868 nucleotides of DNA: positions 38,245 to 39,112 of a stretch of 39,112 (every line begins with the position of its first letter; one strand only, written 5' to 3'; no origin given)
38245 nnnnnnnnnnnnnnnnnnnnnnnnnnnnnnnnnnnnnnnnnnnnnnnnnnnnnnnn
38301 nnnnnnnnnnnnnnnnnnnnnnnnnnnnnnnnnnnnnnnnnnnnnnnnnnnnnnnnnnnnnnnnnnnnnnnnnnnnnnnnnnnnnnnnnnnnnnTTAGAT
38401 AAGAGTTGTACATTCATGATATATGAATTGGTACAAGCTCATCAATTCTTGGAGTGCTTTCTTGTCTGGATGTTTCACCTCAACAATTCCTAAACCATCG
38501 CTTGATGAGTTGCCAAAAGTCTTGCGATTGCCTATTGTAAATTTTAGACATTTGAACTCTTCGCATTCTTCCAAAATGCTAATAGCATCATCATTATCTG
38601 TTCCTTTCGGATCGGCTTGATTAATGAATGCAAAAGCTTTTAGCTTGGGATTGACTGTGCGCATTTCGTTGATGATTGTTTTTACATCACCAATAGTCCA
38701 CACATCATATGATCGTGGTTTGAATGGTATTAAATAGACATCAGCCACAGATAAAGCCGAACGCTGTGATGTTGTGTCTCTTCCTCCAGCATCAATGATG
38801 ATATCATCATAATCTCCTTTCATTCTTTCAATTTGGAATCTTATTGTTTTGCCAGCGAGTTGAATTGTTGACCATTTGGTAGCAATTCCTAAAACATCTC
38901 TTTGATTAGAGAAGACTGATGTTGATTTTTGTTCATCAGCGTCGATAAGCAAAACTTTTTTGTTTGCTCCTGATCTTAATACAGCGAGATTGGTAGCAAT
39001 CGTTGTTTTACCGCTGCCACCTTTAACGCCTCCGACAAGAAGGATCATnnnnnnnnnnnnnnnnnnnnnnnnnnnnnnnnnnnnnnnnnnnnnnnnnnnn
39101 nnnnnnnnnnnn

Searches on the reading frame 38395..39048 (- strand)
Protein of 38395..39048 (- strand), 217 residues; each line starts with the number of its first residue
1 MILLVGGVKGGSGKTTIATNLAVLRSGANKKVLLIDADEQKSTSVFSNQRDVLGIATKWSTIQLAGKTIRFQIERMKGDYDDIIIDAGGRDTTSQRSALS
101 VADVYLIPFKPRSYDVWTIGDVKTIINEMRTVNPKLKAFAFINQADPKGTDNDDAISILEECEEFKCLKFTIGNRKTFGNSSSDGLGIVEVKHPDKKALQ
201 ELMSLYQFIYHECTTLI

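Call 24: search_protein_families(library=phrogs, proteins=[window:38395-39048:-], max_evalue=0.001)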
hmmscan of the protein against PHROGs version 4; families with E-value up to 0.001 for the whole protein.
window:38395-39048:- (217 aa): 2 families
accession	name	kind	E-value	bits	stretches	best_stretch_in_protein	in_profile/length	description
phrog_164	-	DNA, RNA and nucleotide metabolism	2.7e-39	136.6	1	1-204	225-464/500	ParA-like partition protein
phrog_19408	-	unknown function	6.7e-06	25.7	1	2-42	528-568/721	-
